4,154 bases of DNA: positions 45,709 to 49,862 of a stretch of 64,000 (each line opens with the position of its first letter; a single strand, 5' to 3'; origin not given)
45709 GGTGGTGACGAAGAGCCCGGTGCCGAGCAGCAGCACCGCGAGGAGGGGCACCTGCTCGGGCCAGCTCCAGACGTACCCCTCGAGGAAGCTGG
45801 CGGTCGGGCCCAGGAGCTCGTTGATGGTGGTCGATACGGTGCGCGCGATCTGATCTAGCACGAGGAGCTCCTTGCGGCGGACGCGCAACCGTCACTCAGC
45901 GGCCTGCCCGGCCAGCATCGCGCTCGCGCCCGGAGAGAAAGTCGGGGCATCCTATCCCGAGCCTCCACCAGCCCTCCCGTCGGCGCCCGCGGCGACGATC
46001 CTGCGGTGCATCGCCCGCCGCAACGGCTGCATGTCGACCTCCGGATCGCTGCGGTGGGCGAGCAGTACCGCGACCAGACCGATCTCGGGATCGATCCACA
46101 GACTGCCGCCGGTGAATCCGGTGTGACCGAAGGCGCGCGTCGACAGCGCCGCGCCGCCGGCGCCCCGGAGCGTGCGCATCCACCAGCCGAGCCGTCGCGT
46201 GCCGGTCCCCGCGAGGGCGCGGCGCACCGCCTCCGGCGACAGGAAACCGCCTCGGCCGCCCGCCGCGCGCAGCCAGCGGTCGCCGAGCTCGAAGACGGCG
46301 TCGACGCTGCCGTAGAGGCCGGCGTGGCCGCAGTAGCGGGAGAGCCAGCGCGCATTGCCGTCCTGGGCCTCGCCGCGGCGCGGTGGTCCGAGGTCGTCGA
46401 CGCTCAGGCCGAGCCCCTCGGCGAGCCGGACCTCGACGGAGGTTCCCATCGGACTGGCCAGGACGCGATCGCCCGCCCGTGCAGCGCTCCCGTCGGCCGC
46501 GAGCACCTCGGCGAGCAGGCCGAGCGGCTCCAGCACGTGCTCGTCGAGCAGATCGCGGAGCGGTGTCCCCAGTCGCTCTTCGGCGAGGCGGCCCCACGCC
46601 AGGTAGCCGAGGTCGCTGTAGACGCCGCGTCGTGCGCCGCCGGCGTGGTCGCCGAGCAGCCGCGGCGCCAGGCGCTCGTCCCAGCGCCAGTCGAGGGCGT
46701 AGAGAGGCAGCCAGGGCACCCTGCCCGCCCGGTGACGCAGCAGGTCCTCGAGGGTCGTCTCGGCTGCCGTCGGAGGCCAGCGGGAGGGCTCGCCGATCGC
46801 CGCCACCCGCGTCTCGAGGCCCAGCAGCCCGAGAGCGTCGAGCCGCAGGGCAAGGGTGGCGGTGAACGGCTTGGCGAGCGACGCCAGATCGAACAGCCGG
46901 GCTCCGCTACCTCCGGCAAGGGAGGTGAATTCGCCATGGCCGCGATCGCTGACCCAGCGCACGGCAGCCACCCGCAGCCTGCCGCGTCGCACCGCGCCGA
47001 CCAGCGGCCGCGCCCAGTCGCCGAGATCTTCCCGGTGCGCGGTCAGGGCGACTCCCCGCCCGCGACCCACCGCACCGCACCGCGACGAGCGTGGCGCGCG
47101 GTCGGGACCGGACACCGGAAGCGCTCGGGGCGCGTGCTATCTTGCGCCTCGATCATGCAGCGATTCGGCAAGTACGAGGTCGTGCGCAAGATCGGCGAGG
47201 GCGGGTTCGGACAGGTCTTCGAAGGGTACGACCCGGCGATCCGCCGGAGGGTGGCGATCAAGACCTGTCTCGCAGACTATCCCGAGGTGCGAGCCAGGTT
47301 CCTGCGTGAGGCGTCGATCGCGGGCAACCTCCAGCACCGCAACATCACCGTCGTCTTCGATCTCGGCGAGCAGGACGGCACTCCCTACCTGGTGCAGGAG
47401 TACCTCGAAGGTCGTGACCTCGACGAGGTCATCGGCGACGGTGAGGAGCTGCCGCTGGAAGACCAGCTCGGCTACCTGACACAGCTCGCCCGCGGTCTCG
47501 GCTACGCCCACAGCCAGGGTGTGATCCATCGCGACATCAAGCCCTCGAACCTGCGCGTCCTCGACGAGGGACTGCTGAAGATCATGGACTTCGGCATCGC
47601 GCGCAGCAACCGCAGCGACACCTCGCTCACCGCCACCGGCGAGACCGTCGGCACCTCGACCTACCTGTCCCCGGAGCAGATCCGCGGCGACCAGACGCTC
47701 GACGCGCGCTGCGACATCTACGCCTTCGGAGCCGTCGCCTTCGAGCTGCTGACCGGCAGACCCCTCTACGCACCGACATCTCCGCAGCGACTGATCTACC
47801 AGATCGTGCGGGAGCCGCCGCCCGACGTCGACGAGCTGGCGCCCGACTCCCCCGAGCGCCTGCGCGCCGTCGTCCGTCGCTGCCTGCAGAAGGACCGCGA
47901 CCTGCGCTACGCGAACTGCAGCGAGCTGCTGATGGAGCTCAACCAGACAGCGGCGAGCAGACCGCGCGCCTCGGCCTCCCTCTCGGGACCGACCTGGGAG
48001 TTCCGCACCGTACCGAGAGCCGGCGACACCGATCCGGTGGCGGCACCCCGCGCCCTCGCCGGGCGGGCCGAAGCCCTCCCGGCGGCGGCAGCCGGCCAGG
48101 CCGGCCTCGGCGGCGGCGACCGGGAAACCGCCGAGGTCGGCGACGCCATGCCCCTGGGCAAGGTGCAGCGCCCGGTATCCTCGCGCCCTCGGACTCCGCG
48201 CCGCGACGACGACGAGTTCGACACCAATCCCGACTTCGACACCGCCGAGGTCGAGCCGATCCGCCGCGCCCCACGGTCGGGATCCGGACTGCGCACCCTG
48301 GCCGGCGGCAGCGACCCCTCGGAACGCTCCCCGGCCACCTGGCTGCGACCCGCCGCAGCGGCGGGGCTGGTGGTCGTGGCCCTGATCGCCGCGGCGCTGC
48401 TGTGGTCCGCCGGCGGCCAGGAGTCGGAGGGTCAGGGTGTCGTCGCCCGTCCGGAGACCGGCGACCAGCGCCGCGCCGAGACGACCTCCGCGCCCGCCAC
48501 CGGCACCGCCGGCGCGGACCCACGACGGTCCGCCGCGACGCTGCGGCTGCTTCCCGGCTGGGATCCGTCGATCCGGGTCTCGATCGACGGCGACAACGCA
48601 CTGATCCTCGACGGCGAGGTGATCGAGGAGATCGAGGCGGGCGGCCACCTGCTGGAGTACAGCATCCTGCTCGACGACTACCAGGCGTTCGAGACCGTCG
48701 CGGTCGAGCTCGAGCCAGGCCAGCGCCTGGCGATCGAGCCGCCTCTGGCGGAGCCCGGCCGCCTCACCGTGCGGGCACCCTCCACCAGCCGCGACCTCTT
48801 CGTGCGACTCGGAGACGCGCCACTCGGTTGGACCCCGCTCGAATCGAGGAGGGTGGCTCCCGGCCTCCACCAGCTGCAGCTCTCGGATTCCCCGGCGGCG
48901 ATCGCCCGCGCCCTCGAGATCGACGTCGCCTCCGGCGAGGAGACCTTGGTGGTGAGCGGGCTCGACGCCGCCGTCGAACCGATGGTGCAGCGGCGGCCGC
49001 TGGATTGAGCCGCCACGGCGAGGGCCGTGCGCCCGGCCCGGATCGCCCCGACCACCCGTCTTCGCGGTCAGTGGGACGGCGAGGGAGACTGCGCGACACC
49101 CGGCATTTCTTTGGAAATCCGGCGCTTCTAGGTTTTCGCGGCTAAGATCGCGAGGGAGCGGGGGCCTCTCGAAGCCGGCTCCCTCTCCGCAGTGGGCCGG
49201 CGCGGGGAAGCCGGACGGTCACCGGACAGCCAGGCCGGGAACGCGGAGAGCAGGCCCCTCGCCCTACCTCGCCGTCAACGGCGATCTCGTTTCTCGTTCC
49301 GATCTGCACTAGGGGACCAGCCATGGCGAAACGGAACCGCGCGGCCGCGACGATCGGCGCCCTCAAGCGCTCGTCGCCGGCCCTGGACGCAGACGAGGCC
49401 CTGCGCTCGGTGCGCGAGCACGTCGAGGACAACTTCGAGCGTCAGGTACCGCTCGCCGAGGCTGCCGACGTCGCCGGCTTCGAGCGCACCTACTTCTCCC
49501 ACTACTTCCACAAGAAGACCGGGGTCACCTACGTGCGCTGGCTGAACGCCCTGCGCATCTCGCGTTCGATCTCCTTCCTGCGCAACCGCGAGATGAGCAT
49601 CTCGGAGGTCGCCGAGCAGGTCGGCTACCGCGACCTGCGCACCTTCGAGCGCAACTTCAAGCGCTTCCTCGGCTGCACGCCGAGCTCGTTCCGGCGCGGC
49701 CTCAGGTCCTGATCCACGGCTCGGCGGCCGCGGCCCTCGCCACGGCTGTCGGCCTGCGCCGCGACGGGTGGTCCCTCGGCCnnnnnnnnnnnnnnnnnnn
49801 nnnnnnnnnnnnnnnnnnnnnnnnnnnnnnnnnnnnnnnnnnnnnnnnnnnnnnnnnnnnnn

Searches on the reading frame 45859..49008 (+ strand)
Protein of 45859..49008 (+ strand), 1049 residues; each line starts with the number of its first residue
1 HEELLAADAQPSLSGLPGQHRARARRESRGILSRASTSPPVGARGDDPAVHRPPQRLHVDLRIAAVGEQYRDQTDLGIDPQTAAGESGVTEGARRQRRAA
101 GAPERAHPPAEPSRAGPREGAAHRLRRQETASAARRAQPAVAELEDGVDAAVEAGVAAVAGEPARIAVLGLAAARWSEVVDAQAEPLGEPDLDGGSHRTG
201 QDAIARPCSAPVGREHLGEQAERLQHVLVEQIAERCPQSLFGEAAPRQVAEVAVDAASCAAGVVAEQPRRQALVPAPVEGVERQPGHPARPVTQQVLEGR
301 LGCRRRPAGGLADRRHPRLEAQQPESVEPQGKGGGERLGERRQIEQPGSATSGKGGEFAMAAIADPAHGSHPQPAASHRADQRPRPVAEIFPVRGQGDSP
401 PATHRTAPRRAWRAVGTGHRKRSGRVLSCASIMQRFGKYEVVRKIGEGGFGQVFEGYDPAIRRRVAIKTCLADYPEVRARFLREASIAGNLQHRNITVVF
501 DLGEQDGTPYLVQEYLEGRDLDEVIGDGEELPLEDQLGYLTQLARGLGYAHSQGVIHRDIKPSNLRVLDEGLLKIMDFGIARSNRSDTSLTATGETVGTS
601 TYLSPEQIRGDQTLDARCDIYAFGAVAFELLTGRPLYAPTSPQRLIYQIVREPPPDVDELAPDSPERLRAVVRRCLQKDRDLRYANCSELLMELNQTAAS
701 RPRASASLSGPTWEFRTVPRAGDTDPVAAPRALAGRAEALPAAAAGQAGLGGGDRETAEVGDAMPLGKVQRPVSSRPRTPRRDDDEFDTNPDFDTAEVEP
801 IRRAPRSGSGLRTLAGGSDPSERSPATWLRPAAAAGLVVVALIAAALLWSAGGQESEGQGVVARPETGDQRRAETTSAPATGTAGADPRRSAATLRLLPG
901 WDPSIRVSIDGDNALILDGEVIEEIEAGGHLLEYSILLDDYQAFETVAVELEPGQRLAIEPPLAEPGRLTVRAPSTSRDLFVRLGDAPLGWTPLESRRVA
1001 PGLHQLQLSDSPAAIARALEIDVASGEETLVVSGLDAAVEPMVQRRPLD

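Call 7: search_protein_families(library=pfam, proteins=[window:45859-49008:+], max_evalue=0.0001)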
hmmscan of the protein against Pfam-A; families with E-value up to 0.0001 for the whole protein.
window:45859-49008:+ (1049 aa): 2 families
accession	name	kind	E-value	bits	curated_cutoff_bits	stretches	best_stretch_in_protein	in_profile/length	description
PF00069.31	Pkinase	-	1.8e-47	162.4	31.7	1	439-685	1-253/263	Protein kinase domain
PF07714.23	PK_Tyr_Ser-Thr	-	2e-36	126.1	23.1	1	441-683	3-248/258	Protein tyrosine and serine/threonine kinase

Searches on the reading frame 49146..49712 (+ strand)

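Call 35: search_protein_families(library=pfam, proteins=[window:49146-49712:+], max_evalue=0.0001)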
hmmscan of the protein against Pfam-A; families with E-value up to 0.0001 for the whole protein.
window:49146-49712:+ (188 aa): 2 families
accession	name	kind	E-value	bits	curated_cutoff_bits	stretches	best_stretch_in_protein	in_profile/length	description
PF12833.13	HTH_18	-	5e-20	72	33.6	1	107-184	2-79/80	Helix-turn-helix domain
PF00165.29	HTH_AraC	-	1.4e-17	63.7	26.6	2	146-184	2-42/42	Bacterial regulatory helix-turn-helix proteins, AraC family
